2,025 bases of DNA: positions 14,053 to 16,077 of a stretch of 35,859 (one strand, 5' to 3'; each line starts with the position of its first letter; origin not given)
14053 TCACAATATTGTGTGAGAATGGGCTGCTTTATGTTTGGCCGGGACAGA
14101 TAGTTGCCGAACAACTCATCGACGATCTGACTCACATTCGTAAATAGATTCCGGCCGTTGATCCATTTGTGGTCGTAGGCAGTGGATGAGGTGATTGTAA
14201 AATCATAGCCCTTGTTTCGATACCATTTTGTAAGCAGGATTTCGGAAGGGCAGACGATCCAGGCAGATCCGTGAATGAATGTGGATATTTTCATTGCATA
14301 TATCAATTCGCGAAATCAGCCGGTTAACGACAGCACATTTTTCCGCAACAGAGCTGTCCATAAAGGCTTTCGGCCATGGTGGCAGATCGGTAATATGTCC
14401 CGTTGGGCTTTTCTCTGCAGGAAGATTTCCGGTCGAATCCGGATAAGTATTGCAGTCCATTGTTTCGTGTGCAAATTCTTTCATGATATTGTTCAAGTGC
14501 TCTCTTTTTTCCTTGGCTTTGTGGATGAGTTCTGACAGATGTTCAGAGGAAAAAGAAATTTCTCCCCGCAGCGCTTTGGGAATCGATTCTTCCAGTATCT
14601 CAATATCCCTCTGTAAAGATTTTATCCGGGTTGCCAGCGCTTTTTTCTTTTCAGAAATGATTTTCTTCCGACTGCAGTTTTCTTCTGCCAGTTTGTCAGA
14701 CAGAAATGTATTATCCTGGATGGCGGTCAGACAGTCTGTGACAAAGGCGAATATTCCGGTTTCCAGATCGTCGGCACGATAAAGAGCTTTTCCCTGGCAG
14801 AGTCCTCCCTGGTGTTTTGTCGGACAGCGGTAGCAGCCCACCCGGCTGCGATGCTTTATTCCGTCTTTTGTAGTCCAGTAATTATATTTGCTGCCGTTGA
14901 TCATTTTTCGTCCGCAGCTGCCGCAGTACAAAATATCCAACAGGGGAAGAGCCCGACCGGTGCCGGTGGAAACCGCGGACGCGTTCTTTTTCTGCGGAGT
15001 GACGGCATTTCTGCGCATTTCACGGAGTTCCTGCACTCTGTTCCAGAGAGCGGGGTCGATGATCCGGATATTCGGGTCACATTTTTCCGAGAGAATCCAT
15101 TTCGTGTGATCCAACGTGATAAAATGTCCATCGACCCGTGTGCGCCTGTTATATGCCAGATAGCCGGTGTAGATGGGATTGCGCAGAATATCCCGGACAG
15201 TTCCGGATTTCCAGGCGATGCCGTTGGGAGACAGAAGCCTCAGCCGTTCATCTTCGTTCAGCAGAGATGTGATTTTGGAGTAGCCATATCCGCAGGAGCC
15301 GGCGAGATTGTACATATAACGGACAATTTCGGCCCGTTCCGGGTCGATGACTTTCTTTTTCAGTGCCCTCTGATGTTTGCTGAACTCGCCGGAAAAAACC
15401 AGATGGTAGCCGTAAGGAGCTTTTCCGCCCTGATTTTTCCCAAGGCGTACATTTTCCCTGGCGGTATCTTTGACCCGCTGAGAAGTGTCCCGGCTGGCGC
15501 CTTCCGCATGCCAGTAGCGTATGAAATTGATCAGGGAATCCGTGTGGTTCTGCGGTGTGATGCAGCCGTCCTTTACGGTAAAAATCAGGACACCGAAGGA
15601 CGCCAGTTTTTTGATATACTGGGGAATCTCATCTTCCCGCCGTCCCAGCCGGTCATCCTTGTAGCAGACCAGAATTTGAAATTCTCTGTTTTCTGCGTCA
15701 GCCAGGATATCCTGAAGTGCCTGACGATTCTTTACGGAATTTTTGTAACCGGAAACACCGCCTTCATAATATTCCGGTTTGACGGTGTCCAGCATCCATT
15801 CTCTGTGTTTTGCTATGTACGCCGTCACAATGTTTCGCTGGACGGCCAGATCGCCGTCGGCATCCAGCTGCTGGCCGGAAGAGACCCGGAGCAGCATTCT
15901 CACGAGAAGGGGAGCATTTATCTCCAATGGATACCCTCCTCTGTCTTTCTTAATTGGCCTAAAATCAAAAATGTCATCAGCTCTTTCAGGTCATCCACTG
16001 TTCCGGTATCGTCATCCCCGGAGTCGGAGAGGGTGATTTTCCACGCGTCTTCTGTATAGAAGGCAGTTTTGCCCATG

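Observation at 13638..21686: SleC-type germination lytic enzyme gene split by a 6.78-kb serine-recombinase element: candidate sporulation intervening (skin-like) element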

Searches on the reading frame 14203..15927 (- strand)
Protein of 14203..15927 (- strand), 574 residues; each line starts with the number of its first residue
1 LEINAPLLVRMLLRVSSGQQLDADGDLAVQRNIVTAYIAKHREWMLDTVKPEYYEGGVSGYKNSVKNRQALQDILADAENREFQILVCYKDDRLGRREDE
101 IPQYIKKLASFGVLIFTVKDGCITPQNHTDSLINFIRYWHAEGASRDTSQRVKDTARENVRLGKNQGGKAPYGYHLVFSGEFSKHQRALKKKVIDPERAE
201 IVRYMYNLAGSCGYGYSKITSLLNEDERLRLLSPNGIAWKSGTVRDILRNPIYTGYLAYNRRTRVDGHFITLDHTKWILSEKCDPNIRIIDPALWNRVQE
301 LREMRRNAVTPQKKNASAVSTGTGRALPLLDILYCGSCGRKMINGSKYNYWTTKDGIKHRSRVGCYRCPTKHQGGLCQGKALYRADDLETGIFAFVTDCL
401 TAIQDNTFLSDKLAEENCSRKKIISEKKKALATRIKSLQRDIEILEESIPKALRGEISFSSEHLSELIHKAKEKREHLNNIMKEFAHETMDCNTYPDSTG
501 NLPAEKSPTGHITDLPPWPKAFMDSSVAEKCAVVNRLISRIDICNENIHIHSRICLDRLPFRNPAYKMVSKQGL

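Call 6: search_protein_families(library=pfam, proteins=[window:14203-15927:-], max_evalue=0.01)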
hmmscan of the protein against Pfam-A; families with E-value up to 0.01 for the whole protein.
window:14203-15927:- (574 aa): 3 families
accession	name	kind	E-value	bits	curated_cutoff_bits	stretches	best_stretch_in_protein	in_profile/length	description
PF00239.26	Resolvase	-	1.6e-16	61.2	23.3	1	13-164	5-144/145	Resolvase, N terminal domain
PF07508.19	Recombinase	-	3.6e-16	59.7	21.1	1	196-303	1-100/102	Recombinase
PF13408.12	Zn_ribbon_recom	-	9.5e-07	29.5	25.3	1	329-394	2-55/58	Recombinase zinc beta ribbon domain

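Call 7: search_protein_families(library=ncbifam, proteins=[window:14203-15927:-], max_evalue=0.01)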
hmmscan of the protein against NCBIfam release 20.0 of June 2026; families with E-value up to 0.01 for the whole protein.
window:14203-15927:- (574 aa): 6 families
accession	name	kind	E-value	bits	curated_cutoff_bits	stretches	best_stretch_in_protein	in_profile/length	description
NF041201.1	recomb_XisF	equivalog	8e-27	94.3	375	1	66-457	44-414/465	fdxN element excision recombinase XisF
NF047343.1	SCCmet_CcrB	equivalog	2.9e-20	72.5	900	1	11-487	11-446/542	cassette chromosome recombinase CcrB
NF047344.1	SCCmet_CcrA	equivalog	9.7e-16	57.9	700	1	26-262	17-225/442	cassette chromosome recombinase CcrA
NF047347.1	SCCmet_CcrC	equivalog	1e-11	44.1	900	1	14-467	10-430/558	cassette chromosome recombinase CcrC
NF033518.0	transpos_IS607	equivalog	0.0011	18.5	110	1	13-103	60-139/187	IS607 family transposase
NF040738.1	nickel_Mua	equivalog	0.0029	17.7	75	1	421-489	20-87/185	nickel-binding protein Mua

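Call 16: find_homologous_proteins(query=window:14203-15927:-, max_evalue=1e-20)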
Query window:14203-15927:- (574 aa): 1263 proteins with E <= 1e-20 among 8000 candidates; the best 120 are listed.
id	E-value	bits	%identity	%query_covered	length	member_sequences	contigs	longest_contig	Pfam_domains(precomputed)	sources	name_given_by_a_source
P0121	0.0e+0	1334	100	100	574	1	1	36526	PF07508.20,PF00239.27,PF13408.13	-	-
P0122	9.4e-286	967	75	100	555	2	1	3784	PF07508.20,PF00239.27,PF13408.13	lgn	-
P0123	5.6e-224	763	61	98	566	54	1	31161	PF07508.20,PF00239.27,PF13408.13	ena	-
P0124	5.4e-222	756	60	99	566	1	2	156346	PF07508.20,PF00239.27,PF13408.13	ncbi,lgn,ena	-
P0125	4.1e-217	740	58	99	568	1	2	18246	PF07508.20,PF00239.27,PF13408.13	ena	-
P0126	6.2e-214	730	59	99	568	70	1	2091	PF07508.20,PF00239.27,PF13408.13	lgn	-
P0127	7.6e-214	729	58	99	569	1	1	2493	PF07508.20,PF00239.27,PF13408.13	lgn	-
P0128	2.0e-213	728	59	98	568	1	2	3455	PF07508.20,PF00239.27,PF13408.13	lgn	-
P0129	1.1e-211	722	57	99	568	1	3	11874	PF07508.20,PF00239.27,PF13408.13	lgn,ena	-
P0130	1.2e-210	719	57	98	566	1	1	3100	PF07508.20,PF00239.27,PF13408.13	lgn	-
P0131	6.2e-205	700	57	97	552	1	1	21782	PF07508.20,PF00239.27,PF13408.13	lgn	-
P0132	5.6e-204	697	56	100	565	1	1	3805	PF07508.20,PF00239.27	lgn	-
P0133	3.9e-200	684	55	99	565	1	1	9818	PF07508.20,PF00239.27,PF13408.13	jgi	-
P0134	2.1e-196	672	55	100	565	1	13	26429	PF07508.20,PF00239.27,PF13408.13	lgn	-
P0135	6.0e-191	654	53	100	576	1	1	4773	PF07508.20,PF00239.27,PF13408.13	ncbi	-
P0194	8.8e-134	465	43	96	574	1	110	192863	PF07508.20,PF00239.27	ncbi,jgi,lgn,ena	-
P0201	1.1e-133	465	43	96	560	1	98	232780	PF07508.20,PF00239.27,PF13408.13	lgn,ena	-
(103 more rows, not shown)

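Call 19: find_related_loci(query=A2, collection=genome_contigs, flank=10000)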
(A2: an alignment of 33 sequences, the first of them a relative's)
Query A2 (574 aa) in genome_contigs; peptide patterns used: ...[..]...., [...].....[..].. (x = any residue, [..] = any of these).
181 stretches matched a pattern; 172 encode a relative of the query (tblastn E <= 1e-3); the best 80 are kept; 80 distinct loci.
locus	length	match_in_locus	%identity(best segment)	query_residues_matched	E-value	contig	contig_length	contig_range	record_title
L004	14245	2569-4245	60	7-574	0e+0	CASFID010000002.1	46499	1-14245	uncultured Eubacteriales bacterium isolate SI.A79.metabat-bins.144 genome assembly, contig: SI.A79.metabat-bins.144.fa_k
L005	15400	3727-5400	59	1-567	0e+0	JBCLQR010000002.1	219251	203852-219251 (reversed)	Lachnospiraceae bacterium 62-26 voucher GPTB0109 scaffold2, whole genome shotgun sequence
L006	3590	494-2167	51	8-574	0e+0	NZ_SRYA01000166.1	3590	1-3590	Petralouisia muris strain NM01_1-7b NODE_166_length_3590_cov_153.75, whole genome shotgun sequence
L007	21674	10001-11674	52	8-574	0e+0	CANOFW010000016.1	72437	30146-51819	MAG TPA_asm: uncultured Lachnospiraceae bacterium isolate SRR19759408_bin.73_metawrap_v1.3_MAG genome assembly, contig:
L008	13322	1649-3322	52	8-574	0e+0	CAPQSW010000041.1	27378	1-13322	MAG TPA_asm: uncultured Lachnospiraceae bacterium isolate MGBC111686 genome assembly, contig: MGBC111686.41, whole genom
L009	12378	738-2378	47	7-562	2e-165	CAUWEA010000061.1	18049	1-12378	MAG: uncultured Faecalimonas sp. isolate SRS17165165__bin22 genome assembly, contig: SRS17165165_NODE_1119_length_18049_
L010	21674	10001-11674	59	1-567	0e+0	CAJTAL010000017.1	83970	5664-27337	Lachnospiraceae bacterium isolate A13_5.CF.DSS genome assembly, contig: MGBC000028.17, whole genome shotgun sequence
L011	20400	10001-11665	46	7-562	3e-160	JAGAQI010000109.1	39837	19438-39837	MAG: Lachnospiraceae bacterium isolate RGIG8677 Water_deer_Colon-1__c286069, whole genome shotgun sequence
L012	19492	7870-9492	43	9-557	3e-143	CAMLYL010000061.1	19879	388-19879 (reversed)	MAG: uncultured Lachnospiraceae bacterium isolate ERR4303222_bin.74_MetaWRAP_v1.1_MAG genome assembly, contig: NODE_2500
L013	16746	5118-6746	44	9-559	4e-140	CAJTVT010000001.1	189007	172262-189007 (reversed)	MAG TPA_asm: uncultured Lachnospiraceae bacterium isolate MGBC116954 genome assembly, contig: MGBC116954.1, whole genome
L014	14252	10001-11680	43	9-574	8e-140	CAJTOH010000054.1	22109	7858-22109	MAG TPA_asm: uncultured Dorea sp. isolate MGBC105254 genome assembly, contig: MGBC105254.54, whole genome shotgun sequen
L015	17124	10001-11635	44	9-560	3e-139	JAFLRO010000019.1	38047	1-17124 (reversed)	MAG: Acetatifactor sp. isolate HAN003 Seq19, whole genome shotgun sequence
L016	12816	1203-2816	42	9-554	8e-138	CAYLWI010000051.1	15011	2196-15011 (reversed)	MAG TPA_asm: uncultured Eubacterium sp. isolate SRP141132_co5_4 genome assembly, contig: NODE_3243_length_15011_cov_189.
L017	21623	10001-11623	44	9-557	1e-137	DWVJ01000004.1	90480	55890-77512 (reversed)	MAG TPA_asm: Candidatus Ruminococcus avistercoris isolate CHK186-6582 CHK186__C20119_L90480_SAMEA5754830, whole genome s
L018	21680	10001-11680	44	9-574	6e-137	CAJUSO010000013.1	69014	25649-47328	MAG TPA_asm: uncultured Lachnospiraceae bacterium isolate MGBC164316 genome assembly, contig: MGBC164316.13, whole genom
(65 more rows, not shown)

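Call 32: search_protein_families(library=phrogs, proteins=[window:14203-15927:-], max_evalue=0.01)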
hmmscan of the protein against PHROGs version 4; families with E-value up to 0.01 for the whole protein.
window:14203-15927:- (574 aa): 3 families
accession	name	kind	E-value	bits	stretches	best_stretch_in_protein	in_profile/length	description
phrog_95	-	integration and excision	7.9e-72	243.8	1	13-549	94-561/651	integrase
phrog_125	-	DNA, RNA and nucleotide metabolism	6.4e-16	59.6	1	14-305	27-251/254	DNA invertase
phrog_13576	-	other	0.0065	17.7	0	398-482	35-121/126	methyltransferase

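Call 54: find_encoding_contigs(protein=P0122, flank=5000, max_places=4)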
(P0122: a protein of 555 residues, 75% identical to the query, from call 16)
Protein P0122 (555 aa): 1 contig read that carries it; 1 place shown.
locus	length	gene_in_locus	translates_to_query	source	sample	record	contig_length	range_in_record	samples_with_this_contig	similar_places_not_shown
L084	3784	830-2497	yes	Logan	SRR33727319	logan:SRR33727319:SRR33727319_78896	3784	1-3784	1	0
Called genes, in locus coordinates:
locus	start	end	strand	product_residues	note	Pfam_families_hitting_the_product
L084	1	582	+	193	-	?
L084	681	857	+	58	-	-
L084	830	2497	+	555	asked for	PF00239:Resolvase, PF07508:Recombinase, PF13408:Zn_ribbon_recom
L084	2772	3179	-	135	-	-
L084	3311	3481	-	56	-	-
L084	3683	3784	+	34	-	?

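Call 55: find_encoding_contigs(protein=P0132, flank=5000, max_places=4)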
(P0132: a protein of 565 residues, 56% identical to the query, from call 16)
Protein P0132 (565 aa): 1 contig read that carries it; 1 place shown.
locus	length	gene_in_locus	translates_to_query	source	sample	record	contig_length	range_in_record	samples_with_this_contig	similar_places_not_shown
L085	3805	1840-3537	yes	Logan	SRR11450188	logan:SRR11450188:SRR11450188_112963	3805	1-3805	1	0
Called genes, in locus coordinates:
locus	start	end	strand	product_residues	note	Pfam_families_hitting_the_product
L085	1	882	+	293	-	?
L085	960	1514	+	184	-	-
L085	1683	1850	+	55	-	-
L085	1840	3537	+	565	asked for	PF00239:Resolvase, PF07508:Recombinase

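Call 74: search_solved_structures(query=window:14203-15927:-, max_evalue=0.001)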
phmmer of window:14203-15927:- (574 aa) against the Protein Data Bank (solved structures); distinct sequences matched with E-value up to 0.001: 6.
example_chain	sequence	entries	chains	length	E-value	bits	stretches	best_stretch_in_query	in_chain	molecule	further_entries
9dxh_A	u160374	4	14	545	9.5e-08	34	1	60-408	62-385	Resolvase homolog YokA | Site-specific recombinase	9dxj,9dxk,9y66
9dxd_A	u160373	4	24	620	1.4e-07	33.4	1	60-408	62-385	Resolvase homolog YokA,SPbeta prophage-derived uncharacterized protein YotN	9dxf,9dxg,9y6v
9ibl_B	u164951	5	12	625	3e-07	32.4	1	68-185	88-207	Integrase | PhiC31 integrase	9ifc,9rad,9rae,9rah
9u2s_A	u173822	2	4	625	3e-07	32.4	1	68-185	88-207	Integrase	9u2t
9teh_A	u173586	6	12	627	3.1e-07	32.3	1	68-185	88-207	Integrase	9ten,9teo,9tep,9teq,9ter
4bqq_A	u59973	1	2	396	3.2e-06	29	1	68-185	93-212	INTEGRASE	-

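Call 89: find_encoding_contigs(protein=P0194, flank=5000, max_places=10)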
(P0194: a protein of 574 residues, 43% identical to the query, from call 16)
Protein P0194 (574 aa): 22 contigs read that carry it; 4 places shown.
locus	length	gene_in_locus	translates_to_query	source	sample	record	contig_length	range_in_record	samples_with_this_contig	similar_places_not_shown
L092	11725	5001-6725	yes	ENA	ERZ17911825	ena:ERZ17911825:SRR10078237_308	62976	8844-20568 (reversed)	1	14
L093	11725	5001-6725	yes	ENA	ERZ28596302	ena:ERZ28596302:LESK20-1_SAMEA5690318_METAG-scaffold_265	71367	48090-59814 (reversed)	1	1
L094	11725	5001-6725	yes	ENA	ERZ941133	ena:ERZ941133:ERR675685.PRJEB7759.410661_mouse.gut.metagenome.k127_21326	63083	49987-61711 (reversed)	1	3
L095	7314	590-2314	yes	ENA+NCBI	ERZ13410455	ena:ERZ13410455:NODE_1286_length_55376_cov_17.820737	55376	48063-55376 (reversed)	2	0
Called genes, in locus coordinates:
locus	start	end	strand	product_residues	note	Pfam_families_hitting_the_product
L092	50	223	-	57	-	-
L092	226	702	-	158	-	-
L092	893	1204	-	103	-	PF13560:HTH_31, PF12844:HTH_19, PF01381:HTH_3, PF13443:HTH_26 (weak)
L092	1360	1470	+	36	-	-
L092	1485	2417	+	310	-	PF13280:WYL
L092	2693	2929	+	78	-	PF01381:HTH_3, PF13443:HTH_26 (weak)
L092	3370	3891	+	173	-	PF05728:UPF0227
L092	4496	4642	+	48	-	-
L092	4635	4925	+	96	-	-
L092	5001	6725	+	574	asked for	PF00239:Resolvase, PF07508:Recombinase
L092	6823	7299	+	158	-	PF01471:PG_binding_1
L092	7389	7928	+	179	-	PF00210:Ferritin (faint), PF02915:Rubrerythrin, PF23458:DUF7130 (weak), PF21349:RUBY_RBDX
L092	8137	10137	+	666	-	PF00672:HAMP (weak), PF00015:MCPsignal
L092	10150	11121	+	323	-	PF00532:Peripla_BP_1, PF13407:Peripla_BP_4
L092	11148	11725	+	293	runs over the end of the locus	PF01263:Aldose_epim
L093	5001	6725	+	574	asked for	PF00239:Resolvase, PF07508:Recombinase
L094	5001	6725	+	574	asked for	PF00239:Resolvase, PF07508:Recombinase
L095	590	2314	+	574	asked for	PF00239:Resolvase, PF07508:Recombinase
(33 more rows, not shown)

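Call 90: find_encoding_contigs(protein=P0201, flank=5000, max_places=10)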
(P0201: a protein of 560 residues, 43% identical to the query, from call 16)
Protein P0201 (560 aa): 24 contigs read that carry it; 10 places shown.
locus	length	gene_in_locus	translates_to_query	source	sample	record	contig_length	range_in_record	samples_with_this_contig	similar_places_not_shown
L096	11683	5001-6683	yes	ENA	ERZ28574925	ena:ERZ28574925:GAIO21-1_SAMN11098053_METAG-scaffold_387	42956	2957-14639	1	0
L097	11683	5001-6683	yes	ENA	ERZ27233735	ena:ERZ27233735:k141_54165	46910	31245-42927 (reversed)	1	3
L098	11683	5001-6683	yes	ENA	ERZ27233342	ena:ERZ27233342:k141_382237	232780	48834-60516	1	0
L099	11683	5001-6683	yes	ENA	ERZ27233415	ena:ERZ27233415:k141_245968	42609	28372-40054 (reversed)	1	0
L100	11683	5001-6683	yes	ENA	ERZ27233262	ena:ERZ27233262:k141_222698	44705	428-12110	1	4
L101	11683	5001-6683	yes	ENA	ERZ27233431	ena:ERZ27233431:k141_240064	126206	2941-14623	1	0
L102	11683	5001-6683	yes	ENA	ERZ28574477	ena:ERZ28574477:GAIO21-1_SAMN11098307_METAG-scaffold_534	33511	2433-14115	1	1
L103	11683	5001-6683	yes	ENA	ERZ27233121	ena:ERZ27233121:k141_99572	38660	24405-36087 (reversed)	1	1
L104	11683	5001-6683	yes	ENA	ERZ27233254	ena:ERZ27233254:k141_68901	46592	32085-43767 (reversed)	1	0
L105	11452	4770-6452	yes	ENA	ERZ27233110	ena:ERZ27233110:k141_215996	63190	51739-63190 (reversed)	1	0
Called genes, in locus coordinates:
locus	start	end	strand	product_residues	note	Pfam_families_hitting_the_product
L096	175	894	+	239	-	-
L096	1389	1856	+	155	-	PF13151:DUF3990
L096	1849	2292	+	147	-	-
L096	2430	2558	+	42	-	-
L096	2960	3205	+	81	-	PF02604:PhdYeFM_antitox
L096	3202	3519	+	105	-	PF05016:ParE_toxin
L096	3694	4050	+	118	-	PF00436:SSB (faint)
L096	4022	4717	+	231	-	-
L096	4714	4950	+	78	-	-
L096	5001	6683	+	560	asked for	PF00239:Resolvase, PF07508:Recombinase, PF13408:Zn_ribbon_recom (weak)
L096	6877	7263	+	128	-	PF01471:PG_binding_1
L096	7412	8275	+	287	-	PF00990:GGDEF, PF00563:EAL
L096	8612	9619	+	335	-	PF01966:HD, PF13286:HD_assoc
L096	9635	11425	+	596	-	PF01807:Zn_ribbon_DnaG, PF08275:DNAG_N, PF01751:Toprim, PF13155:Toprim_2, PF13362:Toprim_3, PF13662:Toprim_4, PF08278:DnaG_DnaB_bind (weak)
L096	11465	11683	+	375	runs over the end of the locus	PF03979:Sigma70_r1_1, PF00140:Sigma70_r1_2, PF04542:Sigma70_r2, PF04539:Sigma70_r3, PF04545:Sigma70_r4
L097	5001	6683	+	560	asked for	PF00239:Resolvase, PF07508:Recombinase, PF13408:Zn_ribbon_recom (weak)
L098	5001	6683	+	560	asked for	PF00239:Resolvase, PF07508:Recombinase, PF13408:Zn_ribbon_recom (weak)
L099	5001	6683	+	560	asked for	PF00239:Resolvase, PF07508:Recombinase, PF13408:Zn_ribbon_recom (weak)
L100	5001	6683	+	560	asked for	PF00239:Resolvase, PF07508:Recombinase, PF13408:Zn_ribbon_recom (weak)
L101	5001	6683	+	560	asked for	PF00239:Resolvase, PF07508:Recombinase, PF13408:Zn_ribbon_recom (weak)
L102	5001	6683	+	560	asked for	PF00239:Resolvase, PF07508:Recombinase, PF13408:Zn_ribbon_recom (weak)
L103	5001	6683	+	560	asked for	PF00239:Resolvase, PF07508:Recombinase, PF13408:Zn_ribbon_recom (weak)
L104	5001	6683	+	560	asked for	PF00239:Resolvase, PF07508:Recombinase, PF13408:Zn_ribbon_recom (weak)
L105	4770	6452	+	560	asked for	PF00239:Resolvase, PF07508:Recombinase, PF13408:Zn_ribbon_recom (weak)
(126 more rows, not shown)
